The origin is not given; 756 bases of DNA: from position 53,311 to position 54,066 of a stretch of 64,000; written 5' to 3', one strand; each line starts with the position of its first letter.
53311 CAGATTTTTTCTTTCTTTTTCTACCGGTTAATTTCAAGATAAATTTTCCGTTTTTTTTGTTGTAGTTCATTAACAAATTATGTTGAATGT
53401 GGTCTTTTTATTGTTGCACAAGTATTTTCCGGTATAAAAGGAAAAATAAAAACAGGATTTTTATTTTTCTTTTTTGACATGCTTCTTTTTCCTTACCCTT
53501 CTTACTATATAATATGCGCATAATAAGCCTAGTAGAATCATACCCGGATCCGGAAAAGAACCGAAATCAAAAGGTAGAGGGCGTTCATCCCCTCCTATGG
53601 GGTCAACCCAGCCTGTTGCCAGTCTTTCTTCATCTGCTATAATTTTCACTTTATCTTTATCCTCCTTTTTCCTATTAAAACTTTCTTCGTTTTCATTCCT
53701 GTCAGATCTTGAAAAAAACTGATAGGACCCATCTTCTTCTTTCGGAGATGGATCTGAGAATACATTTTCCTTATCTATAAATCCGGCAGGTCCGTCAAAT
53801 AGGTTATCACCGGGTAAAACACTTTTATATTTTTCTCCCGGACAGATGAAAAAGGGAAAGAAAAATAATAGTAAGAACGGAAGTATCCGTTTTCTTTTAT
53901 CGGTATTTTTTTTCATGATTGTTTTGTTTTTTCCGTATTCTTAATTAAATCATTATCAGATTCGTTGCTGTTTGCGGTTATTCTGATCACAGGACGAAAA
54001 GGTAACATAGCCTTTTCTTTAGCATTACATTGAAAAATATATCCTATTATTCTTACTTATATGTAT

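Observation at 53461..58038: Locus 2: a 1143-aa T9SS cargo gene followed by two small signal-peptide / tail-anchored proteins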

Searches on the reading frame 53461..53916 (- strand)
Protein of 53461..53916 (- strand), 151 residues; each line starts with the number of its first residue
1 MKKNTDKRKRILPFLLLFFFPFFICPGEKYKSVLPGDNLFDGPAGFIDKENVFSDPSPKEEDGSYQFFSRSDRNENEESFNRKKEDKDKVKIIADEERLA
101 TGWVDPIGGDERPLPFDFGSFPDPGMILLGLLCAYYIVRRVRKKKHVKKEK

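Call 4: search_protein_families(library=pfam, proteins=[window:53461-53916:-], max_evalue=0.1)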
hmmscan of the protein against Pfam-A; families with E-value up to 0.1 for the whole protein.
window:53461-53916:- (151 aa): 0 families

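Call 5: search_protein_families(library=ncbifam, proteins=[window:53461-53916:-], max_evalue=0.1)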
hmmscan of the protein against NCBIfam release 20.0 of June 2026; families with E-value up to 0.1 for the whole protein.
window:53461-53916:- (151 aa): 0 families

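Call 9: find_homologous_proteins(query=A1, max_evalue=0.01)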
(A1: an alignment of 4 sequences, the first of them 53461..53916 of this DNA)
Query A1 (4 sequences) (151 aa, profile of the alignment): 4 proteins with E <= 0.01 among 1305 candidates.
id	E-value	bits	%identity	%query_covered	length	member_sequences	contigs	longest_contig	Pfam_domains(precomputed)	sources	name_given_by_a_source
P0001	2.9e-51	191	27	57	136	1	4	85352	-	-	-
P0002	5.5e-49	184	100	100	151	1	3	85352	-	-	-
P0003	1.0e-37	147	31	84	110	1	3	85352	-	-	-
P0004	5.5e-31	125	36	30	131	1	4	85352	-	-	-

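Call 12: find_encoding_contigs(protein=P0002, flank=10000, max_places=6)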
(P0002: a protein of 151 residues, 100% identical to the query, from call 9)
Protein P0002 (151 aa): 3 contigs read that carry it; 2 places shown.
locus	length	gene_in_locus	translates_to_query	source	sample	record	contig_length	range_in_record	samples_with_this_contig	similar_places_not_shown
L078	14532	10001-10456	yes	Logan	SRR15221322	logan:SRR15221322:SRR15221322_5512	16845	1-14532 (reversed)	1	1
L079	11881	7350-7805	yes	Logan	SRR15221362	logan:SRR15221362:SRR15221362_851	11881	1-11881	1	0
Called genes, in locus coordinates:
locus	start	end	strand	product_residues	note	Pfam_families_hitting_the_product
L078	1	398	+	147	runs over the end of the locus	PF00903:Glyoxalase, PF12681:Glyoxalase_2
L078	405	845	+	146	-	-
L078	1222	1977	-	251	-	PF01965:DJ-1_PfpI, PF17124:ThiJ_like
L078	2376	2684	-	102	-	-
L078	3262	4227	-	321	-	-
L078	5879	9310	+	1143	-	PF17517:IgGFc_binding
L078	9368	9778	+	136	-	-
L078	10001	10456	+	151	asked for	-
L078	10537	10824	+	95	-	-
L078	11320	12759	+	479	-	PF00873:ACR_tran, PF02321:OEP (faint)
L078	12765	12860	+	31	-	-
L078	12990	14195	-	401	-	PF01103:Omp85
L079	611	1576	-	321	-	-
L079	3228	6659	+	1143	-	PF17517:IgGFc_binding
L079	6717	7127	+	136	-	-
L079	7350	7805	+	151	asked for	-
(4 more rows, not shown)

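Call 19: search_protein_representatives(alignment_id=A1)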
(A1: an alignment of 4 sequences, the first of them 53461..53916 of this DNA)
Query: 4 sequences, 129 profile positions. Proteins with E-value up to 0.001 (for the whole library): 6; up to 1e-10: 4; up to 1e-30: 4. The best 6 are listed.
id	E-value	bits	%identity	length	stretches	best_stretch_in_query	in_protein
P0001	9.3e-52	191.0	-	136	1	1-129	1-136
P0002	1.8e-49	183.6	-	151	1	1-129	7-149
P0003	3.3e-38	147.1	-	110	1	1-126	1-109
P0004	1.7e-31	125.4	-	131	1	1-128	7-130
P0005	1.6e-04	38.2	-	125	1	18-128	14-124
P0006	2.0e-04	37.9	-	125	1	4-127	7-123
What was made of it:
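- The tag was found only on these small proteins, never on other proteins, in profile searches of 5.8 and 1.84 billion sequences (calls 9, 19).
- Tried and rejected: Profile A1 against 5.8 billion sequences (call 9) and 1.84 billion representatives (call 19) returned only S1-S4 and two S2-like proteins.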

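Call 24: find_encoding_contigs(protein=P0005, flank=10000, max_places=4)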
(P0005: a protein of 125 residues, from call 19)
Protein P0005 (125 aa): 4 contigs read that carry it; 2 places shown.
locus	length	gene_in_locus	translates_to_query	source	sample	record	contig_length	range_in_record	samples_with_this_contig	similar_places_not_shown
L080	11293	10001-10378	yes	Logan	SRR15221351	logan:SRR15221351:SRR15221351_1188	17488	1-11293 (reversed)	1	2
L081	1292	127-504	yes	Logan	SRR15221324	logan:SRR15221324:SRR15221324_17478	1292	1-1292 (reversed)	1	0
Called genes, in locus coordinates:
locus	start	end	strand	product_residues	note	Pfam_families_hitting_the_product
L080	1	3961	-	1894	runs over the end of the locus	PF13632:Glyco_trans_2_3 (weak), PF10091:Glycoamylase, PF06165:GH94_b-supersand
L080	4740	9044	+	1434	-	PF01839:FG-GAP (faint), PF13517:FG-GAP_3 (weak)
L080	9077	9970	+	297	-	-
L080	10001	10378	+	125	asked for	-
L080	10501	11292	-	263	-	?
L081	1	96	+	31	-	?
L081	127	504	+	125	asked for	-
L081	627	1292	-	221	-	?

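Call 25: find_encoding_contigs(protein=P0006, flank=10000, max_places=4)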
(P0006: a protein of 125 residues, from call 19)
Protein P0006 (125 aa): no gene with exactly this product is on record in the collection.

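Call 48: predict_structure(alignment_id=A1)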
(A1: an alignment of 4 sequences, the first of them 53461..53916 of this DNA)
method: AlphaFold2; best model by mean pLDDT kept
length: 151 residues; sequences in the alignment: 4
mean_pLDDT: 56.2   pTM: 0.21
mean pLDDT of the five models: 56.2, 55.8, 54.1, 52.7, 50.5
residues with pLDDT >= 90: 1; 70-90: 29; 50-70: 56; < 50: 65
segments of 3 or more residues with pLDDT < 50: 28-77, 111-114
pLDDT, mean of each block of 10 residues (from residue 1): 59 77 55 43 42 42 40 47 54 56 50 51 78 87 63 49
secondary structure, 60 per line:
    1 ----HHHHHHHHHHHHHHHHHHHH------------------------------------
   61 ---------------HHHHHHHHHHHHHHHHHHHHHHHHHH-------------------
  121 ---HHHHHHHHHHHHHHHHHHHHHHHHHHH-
elements in order: H5-24 H76-101 H124-150
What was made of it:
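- The AF2 model of S3 shows a disordered stretch at residues 28-77 and one confident C-terminal helix (call 48).
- Tried and rejected: AF2 of S3 shows no globular domain (call 48).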

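Call 51: list_cluster_members(proteins=[P0006, P0005, P0002, P0003])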
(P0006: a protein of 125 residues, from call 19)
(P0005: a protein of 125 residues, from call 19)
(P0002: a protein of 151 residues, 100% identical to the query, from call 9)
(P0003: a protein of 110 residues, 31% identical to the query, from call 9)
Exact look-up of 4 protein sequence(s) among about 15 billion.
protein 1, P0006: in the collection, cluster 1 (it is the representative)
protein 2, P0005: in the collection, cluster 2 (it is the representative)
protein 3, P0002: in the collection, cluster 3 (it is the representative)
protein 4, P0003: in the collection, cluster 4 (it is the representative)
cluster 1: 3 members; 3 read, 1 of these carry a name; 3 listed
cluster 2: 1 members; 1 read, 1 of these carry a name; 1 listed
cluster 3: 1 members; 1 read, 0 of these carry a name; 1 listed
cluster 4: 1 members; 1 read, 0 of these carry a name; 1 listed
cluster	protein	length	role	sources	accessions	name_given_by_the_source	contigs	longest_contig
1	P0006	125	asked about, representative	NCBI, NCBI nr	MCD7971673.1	MAG: hypothetical protein LUG18_03250 [Candidatus Azobacteroides sp.] | hypothetical protein [Candidatus Azobacteroides sp.]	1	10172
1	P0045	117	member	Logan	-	-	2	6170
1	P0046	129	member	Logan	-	-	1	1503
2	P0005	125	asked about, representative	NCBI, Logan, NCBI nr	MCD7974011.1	MAG: hypothetical protein LUG18_15345 [Candidatus Azobacteroides sp.] | hypothetical protein [Candidatus Azobacteroides sp.]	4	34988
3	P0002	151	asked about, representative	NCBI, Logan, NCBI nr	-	-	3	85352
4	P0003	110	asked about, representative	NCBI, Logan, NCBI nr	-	-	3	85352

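Call 52: find_encoding_contigs(protein=P0045, flank=10000, max_places=3)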
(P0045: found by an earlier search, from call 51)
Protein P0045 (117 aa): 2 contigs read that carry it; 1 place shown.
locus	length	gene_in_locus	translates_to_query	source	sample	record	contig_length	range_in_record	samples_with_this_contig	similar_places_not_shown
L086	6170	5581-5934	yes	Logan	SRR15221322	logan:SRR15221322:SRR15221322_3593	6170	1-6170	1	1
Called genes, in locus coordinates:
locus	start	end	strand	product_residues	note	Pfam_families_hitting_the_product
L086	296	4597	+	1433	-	PF17963:Big_9 (weak), PF01839:FG-GAP (faint), PF13517:FG-GAP_3 (weak)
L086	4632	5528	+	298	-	-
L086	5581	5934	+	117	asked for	-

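Call 55: search_solved_structures(query=A1, max_evalue=1)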
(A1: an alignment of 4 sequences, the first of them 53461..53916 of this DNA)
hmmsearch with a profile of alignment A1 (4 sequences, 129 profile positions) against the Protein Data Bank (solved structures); distinct sequences matched with E-value up to 1: 2.
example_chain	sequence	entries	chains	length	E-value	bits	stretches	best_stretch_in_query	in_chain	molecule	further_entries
4wri_A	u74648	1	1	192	0.42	14.2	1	42-109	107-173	Okadaic acid binding protein 2-alpha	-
5y1a_A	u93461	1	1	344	0.48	14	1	9-87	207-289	35 kDa hemin binding protein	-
